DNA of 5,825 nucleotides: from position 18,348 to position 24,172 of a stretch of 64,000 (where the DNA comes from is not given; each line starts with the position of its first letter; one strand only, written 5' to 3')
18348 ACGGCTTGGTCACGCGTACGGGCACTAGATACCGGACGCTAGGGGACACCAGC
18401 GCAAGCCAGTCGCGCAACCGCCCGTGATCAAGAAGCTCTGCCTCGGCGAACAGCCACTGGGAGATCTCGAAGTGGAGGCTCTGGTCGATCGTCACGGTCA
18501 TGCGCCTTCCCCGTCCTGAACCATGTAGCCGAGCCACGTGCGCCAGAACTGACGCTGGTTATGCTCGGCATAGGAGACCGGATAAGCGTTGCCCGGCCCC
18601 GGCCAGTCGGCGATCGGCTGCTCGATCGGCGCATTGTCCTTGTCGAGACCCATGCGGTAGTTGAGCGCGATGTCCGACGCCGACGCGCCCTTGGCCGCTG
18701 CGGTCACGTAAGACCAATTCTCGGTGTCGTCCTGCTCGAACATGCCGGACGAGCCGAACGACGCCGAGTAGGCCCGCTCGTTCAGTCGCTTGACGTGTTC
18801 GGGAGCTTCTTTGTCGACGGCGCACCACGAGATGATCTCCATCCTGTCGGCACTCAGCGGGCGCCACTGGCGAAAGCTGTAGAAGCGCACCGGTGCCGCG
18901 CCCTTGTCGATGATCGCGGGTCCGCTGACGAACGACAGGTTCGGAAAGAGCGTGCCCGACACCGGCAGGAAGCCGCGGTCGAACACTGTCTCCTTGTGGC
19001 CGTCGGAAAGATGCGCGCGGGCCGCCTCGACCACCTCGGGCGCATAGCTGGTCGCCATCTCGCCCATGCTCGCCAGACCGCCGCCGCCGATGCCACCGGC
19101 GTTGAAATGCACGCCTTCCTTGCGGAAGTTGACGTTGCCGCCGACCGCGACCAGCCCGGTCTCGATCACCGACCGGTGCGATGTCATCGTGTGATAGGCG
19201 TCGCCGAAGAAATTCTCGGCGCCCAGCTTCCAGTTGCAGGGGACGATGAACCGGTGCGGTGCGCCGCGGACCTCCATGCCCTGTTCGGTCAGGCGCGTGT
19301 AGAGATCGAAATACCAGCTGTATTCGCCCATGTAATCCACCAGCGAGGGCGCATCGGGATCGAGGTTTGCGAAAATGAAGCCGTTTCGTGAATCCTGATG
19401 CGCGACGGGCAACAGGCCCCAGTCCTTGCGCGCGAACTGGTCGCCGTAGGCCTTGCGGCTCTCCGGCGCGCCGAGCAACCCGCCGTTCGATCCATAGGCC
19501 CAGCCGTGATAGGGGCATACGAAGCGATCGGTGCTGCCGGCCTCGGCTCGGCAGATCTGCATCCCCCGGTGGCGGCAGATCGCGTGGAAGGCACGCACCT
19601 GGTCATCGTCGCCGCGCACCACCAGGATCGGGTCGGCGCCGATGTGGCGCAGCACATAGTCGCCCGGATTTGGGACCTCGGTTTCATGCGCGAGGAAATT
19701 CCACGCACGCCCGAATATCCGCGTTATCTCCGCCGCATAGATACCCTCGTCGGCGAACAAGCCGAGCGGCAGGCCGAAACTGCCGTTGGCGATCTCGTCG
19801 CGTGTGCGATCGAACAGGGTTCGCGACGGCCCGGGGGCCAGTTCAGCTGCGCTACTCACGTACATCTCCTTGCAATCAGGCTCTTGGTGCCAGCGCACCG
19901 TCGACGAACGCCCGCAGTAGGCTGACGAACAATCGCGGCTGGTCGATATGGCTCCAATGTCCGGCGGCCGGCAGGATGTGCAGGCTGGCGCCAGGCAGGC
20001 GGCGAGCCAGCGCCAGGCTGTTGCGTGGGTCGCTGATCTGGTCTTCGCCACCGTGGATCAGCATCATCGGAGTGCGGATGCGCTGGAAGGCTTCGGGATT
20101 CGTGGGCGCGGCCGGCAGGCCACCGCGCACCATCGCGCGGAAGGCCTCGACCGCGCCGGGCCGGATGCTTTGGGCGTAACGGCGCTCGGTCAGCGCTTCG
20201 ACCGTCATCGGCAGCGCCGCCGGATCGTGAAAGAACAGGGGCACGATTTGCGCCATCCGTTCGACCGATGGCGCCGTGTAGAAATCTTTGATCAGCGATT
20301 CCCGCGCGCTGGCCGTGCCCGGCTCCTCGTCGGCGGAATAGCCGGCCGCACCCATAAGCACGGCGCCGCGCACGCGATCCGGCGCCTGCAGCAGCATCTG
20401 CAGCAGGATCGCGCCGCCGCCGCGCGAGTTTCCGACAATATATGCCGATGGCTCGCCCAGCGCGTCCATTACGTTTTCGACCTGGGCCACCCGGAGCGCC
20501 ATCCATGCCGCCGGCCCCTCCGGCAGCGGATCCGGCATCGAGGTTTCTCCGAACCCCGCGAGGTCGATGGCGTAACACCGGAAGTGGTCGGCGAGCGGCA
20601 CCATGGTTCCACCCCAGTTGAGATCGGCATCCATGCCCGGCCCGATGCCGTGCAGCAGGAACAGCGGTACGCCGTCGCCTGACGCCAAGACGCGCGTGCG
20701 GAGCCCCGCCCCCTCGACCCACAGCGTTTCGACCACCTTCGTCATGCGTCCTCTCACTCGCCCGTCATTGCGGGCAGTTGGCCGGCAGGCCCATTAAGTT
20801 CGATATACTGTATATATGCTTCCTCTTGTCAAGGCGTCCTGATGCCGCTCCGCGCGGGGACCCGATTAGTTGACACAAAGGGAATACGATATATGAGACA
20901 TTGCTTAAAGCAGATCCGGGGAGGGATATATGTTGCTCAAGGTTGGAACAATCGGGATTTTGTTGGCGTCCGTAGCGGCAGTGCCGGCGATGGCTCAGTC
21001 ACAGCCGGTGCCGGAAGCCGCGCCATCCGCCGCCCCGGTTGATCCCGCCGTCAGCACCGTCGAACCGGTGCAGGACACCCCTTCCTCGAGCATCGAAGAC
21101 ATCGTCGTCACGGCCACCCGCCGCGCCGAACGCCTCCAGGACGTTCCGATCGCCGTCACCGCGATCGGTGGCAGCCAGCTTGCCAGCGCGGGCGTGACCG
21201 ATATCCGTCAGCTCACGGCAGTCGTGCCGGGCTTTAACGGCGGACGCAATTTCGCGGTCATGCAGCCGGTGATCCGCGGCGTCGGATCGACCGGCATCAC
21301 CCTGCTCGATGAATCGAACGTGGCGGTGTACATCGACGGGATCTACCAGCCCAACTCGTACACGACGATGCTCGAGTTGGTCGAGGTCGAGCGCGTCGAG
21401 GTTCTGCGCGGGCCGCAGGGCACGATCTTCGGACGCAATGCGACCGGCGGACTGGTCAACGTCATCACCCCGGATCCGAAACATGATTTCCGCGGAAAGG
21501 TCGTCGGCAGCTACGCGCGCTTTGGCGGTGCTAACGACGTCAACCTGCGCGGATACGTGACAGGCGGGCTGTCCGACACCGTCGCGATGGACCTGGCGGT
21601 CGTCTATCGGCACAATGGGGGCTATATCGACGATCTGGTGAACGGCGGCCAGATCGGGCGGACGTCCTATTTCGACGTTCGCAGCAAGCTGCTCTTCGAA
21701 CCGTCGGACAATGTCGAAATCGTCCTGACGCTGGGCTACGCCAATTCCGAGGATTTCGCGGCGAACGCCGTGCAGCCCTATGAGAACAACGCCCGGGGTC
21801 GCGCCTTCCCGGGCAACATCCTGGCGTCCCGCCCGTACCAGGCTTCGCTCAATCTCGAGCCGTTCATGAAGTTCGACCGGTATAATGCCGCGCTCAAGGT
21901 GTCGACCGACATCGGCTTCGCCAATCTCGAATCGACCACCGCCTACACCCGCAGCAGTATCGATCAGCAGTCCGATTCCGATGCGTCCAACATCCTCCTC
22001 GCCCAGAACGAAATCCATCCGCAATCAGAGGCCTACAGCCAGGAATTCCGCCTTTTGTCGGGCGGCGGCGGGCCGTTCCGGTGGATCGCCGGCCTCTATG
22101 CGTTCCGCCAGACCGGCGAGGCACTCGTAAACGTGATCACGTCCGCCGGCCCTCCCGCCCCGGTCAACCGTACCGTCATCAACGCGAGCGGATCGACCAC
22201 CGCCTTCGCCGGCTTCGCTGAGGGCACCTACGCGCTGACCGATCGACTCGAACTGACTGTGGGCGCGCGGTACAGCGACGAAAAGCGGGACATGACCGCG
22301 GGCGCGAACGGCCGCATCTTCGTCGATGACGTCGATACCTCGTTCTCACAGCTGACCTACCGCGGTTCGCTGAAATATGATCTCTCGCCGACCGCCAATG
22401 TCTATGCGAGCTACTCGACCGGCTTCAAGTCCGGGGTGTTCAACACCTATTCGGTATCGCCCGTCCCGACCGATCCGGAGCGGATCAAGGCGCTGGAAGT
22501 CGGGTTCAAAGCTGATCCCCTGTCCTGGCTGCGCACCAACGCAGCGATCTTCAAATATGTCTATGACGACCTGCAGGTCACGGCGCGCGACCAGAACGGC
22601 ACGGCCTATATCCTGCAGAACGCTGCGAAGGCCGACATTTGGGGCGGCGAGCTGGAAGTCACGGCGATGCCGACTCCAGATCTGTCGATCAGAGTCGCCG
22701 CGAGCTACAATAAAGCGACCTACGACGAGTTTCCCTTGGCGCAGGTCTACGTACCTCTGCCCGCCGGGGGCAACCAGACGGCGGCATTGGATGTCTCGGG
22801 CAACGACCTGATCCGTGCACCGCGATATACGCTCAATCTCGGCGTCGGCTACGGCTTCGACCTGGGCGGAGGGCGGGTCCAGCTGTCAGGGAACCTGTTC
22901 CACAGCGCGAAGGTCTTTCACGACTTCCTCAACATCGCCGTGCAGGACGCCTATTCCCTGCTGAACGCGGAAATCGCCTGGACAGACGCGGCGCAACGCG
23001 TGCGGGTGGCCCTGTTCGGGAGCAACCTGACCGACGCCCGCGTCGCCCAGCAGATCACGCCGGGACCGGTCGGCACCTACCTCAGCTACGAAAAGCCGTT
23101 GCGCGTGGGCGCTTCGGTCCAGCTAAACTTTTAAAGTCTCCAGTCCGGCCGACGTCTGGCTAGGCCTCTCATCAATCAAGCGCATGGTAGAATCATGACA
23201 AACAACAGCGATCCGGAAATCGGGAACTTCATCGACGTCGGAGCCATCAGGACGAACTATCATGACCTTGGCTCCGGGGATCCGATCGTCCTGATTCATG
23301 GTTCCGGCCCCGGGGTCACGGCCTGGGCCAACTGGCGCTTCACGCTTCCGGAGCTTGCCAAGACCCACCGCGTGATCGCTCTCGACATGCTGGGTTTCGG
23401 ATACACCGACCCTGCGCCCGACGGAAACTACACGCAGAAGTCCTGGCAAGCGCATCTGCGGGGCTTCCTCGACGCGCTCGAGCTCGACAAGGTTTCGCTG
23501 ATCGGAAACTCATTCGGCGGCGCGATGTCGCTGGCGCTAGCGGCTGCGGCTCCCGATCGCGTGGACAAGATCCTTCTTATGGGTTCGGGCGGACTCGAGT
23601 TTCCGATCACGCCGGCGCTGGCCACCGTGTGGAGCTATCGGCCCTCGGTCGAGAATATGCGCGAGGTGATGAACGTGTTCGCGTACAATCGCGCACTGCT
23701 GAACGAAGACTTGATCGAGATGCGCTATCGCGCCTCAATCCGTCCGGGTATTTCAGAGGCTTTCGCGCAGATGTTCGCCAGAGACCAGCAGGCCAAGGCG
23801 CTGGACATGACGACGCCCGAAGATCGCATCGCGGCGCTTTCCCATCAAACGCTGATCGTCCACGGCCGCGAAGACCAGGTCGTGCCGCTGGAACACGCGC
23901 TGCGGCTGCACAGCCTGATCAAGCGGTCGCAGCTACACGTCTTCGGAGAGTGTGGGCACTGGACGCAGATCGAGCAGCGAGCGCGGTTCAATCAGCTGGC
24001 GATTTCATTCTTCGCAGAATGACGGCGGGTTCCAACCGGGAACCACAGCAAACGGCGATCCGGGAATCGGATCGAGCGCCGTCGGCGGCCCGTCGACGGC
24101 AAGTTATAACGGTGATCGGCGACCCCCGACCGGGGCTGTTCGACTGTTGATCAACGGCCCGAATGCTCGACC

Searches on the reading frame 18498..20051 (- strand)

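Call 53: search_protein_families(library=pfam, proteins=[window:18498-20051:-])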
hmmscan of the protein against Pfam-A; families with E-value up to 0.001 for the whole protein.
window:18498-20051:- (517 aa): 2 families
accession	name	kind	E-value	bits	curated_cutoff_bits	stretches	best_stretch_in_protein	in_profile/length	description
PF00355.32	Rieske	-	2.2e-18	66.4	20.3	1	117-199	2-82/88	Rieske [2Fe-2S] domain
PF00848.25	Ring_hydroxyl_A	-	5.3e-14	53.1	24.9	1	265-506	9-202/208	Ring hydroxylating alpha subunit (catalytic domain)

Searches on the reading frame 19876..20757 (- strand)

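Call 53: search_protein_families(library=pfam, proteins=[window:19876-20757:-])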
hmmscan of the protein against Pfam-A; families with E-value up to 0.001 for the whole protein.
window:19876-20757:- (293 aa): 3 families
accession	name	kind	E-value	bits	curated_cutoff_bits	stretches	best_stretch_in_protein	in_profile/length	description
PF00561.26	Abhydrolase_1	-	2e-25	90.3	25.8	1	31-274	2-245/245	alpha/beta hydrolase fold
PF12697.13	Abhydrolase_6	-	3.8e-20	73.9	26.3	1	32-278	1-215/217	Alpha/beta hydrolase family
PF12146.15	Hydrolase_4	-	3.9e-13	49.7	27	1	58-272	31-237/239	Serine aminopeptidase, S33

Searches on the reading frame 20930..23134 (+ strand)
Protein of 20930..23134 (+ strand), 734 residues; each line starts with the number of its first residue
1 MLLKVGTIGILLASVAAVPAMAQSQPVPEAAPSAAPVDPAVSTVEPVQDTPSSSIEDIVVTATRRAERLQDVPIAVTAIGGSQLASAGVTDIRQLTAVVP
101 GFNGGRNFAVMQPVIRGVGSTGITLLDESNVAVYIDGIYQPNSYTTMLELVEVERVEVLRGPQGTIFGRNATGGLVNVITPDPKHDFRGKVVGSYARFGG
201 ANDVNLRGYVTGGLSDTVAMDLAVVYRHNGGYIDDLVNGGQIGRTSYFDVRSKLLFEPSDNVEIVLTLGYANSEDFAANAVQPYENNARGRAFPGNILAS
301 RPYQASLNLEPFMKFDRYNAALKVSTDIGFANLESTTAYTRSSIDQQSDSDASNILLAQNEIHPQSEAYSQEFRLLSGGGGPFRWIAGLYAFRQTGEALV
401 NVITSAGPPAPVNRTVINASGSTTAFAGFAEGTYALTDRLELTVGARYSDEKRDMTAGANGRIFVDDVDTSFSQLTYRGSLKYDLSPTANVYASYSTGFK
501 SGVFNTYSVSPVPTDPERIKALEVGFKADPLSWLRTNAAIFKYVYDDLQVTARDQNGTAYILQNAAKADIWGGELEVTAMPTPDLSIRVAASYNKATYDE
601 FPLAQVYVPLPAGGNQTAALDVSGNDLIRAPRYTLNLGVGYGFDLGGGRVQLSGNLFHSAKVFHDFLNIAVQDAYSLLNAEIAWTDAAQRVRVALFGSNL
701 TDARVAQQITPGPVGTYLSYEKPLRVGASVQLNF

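Call 53: search_protein_families(library=pfam, proteins=[window:20930-23134:+])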
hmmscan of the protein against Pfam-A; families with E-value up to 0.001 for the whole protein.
window:20930-23134:+ (734 aa): 2 families
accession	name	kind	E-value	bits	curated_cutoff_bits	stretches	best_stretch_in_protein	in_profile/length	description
PF00593.30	TonB_dep_Rec_b-barrel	-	3e-41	143.1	27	1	284-700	21-436/436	TonB dependent receptor-like, beta-barrel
PF07715.20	Plug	-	5.8e-18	65.8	23.9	1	69-174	2-106/107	TonB-dependent Receptor Plug Domain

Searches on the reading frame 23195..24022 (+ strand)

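Call 53: search_protein_families(library=pfam, proteins=[window:23195-24022:+])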
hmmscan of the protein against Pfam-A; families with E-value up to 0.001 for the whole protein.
window:23195-24022:+ (275 aa): 7 families
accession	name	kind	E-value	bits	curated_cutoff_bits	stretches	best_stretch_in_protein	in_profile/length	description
PF00561.26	Abhydrolase_1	-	3.6e-33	115.7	25.8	1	30-260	2-243/245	alpha/beta hydrolase fold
PF12697.13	Abhydrolase_6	-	3e-22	80.8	26.3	1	31-267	1-216/217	Alpha/beta hydrolase family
PF12146.15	Hydrolase_4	-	9.8e-09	35.3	27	1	58-261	32-238/239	Serine aminopeptidase, S33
PF00326.27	Peptidase_S9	-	4.1e-07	30.2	22.6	1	204-267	133-200/213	Prolyl oligopeptidase family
PF06342.18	DUF1057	-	0.00034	20.2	21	1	53-134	57-138/297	Alpha/beta hydrolase of unknown function (DUF1057)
PF02129.25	Peptidase_S15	-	0.00041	20.6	23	0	98-255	95-260/262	X-Pro dipeptidyl-peptidase (S15 family)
PF06821.19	Ser_hydrolase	-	0.0005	20.5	22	0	81-130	39-89/172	Serine hydrolase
